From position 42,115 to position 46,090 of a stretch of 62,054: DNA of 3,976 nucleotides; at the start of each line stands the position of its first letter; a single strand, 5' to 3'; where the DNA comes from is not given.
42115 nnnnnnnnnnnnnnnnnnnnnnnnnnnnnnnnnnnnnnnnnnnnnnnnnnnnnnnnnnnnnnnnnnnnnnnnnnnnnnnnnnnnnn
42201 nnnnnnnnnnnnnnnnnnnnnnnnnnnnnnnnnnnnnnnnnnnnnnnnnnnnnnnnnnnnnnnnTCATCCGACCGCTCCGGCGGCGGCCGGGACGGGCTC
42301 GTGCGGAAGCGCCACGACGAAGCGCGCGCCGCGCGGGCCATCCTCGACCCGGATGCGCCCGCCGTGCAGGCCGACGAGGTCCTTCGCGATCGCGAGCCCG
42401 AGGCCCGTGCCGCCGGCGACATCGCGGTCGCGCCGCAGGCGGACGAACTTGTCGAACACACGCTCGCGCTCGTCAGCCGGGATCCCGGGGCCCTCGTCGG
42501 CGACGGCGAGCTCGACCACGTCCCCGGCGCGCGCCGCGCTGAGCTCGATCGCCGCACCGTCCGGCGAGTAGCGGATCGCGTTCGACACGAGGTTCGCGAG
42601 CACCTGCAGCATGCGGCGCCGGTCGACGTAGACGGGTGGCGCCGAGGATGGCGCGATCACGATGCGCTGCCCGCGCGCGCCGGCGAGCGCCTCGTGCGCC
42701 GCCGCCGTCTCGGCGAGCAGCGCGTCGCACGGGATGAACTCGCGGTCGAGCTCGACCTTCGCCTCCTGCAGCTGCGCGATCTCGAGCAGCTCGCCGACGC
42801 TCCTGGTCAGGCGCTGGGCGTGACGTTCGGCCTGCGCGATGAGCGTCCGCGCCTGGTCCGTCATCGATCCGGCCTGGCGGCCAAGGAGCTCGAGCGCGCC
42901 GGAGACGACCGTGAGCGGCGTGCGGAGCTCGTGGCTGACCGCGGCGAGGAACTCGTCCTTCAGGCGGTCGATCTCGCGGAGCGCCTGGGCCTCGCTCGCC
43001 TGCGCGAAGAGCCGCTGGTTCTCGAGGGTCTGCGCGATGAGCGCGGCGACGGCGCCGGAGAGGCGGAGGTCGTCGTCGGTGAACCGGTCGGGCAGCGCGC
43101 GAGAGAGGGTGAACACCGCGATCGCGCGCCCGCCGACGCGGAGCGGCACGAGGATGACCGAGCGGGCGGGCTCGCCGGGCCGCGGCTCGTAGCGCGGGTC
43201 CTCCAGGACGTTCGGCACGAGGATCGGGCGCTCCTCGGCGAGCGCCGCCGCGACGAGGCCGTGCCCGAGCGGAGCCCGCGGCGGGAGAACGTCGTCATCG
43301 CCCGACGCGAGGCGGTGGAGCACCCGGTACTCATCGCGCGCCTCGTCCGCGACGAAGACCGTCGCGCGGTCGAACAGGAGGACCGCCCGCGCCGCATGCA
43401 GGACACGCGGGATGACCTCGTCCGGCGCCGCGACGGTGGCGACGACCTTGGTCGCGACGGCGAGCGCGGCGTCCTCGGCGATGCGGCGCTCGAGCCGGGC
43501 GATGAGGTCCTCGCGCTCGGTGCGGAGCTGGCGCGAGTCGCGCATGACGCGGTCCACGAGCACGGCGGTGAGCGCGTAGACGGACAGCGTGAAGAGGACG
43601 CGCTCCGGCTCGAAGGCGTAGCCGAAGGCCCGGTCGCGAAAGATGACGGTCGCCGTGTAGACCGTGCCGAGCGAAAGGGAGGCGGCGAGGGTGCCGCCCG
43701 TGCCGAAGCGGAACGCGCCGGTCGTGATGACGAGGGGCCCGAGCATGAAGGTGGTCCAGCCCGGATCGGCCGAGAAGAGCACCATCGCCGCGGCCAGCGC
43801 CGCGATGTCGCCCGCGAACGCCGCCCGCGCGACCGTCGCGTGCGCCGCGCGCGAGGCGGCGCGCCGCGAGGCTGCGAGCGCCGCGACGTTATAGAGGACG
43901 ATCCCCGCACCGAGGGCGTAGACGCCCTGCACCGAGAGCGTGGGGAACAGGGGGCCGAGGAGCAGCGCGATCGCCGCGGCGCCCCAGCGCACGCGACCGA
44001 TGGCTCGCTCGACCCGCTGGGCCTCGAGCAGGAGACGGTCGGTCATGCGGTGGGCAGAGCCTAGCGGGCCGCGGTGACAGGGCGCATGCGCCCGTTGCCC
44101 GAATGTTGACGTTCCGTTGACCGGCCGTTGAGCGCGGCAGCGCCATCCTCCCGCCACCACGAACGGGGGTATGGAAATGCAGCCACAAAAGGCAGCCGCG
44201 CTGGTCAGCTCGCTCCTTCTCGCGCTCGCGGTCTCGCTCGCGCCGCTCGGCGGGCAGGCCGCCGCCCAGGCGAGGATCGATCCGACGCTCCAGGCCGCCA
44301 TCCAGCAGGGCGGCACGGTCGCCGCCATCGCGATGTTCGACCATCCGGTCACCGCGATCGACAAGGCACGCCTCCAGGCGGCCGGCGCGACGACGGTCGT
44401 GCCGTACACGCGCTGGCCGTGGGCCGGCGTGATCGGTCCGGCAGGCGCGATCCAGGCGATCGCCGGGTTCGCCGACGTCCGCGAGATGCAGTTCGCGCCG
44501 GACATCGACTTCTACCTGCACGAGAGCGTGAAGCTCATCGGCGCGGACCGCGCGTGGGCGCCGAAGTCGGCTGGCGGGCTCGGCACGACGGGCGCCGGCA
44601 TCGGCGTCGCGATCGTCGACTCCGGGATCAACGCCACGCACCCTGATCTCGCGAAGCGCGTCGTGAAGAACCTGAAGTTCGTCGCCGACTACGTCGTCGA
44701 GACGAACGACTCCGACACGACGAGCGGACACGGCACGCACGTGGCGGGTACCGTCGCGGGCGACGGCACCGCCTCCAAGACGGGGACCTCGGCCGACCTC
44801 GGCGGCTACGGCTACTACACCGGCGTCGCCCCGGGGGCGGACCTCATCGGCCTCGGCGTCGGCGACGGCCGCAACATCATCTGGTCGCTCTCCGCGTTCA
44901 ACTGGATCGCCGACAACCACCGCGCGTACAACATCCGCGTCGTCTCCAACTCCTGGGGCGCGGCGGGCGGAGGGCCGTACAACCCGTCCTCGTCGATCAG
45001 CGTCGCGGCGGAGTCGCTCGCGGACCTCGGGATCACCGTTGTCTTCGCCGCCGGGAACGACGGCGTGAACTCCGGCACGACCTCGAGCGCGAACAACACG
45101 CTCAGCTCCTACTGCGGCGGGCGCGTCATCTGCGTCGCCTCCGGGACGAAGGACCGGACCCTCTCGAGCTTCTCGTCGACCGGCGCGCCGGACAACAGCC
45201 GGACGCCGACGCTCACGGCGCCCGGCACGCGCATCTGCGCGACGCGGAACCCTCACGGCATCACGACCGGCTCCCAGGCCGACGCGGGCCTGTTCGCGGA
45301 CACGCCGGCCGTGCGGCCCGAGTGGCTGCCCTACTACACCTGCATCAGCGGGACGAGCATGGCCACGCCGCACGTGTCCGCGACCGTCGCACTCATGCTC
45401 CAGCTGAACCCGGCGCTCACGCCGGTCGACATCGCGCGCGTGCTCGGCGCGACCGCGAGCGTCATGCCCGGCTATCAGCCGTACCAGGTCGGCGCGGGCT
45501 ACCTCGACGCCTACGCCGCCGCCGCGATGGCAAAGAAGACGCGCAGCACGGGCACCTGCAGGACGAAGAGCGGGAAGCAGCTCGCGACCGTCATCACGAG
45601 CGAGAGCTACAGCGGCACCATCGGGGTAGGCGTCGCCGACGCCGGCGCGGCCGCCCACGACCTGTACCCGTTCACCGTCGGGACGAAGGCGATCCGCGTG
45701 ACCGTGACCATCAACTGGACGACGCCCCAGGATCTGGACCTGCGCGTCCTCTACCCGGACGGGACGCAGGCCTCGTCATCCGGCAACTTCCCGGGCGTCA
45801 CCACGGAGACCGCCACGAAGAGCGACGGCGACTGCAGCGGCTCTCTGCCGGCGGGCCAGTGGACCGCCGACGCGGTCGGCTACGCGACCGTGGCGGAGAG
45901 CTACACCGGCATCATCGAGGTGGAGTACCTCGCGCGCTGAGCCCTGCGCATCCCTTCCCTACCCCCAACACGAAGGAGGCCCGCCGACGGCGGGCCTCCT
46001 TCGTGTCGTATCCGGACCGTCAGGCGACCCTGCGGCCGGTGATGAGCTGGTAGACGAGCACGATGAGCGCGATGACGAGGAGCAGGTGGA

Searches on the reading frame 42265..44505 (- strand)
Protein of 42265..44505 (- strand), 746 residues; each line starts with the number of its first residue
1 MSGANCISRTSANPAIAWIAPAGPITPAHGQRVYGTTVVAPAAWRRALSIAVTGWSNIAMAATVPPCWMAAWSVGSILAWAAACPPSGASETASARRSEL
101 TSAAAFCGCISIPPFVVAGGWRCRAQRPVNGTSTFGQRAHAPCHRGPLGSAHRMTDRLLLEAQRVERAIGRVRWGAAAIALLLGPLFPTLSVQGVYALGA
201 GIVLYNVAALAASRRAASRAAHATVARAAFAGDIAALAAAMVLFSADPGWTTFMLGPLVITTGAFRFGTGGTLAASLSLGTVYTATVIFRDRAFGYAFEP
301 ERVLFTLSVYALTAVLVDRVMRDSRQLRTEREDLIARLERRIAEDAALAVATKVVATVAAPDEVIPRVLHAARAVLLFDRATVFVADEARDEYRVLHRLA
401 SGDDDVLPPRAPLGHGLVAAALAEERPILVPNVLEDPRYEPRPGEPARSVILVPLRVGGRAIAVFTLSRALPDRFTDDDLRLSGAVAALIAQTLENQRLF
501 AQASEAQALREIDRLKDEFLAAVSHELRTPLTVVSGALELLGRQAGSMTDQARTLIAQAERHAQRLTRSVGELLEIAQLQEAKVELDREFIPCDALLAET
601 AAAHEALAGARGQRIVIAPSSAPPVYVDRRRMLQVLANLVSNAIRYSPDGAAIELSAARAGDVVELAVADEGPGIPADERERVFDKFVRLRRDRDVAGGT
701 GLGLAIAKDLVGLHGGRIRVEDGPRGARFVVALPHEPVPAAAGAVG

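Call 102: search_protein_families(library=pfam, proteins=[window:42265-44505:-], max_evalue=0.00001)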
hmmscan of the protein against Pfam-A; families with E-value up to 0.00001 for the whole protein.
window:42265-44505:- (746 aa): 5 families
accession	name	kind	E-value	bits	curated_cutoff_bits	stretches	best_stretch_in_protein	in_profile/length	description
PF02518.31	HATPase_c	-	2.5e-26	92.7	26.4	1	628-736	2-110/111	Histidine kinase-, DNA gyrase B-, and HSP90-like ATPase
PF13185.12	GAF_2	-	5.1e-17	62.8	28.6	1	361-495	4-136/136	GAF domain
PF01590.32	GAF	-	7.5e-16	59.3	22.4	1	361-494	2-133/133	GAF domain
PF00512.31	HisKA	-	1.9e-15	57.1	26.9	1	516-581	2-65/66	His Kinase A (phospho-acceptor) domain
PF13492.12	GAF_3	-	3.6e-13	50.5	27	1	361-496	2-129/129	GAF domain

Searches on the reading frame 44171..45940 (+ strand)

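Call 22: search_protein_families(library=pfam, proteins=[window:44171-45940:+])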
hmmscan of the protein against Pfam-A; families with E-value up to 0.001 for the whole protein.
window:44171-45940:+ (589 aa): 2 families
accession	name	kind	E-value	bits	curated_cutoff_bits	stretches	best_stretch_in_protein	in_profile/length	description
PF00082.27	Peptidase_S8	-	1.1e-42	146.8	21.8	1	141-443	1-288/288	Subtilase family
PF04151.21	PPC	-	0.00051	21.3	25.9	0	497-564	3-64/70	Bacterial pre-peptidase C-terminal domain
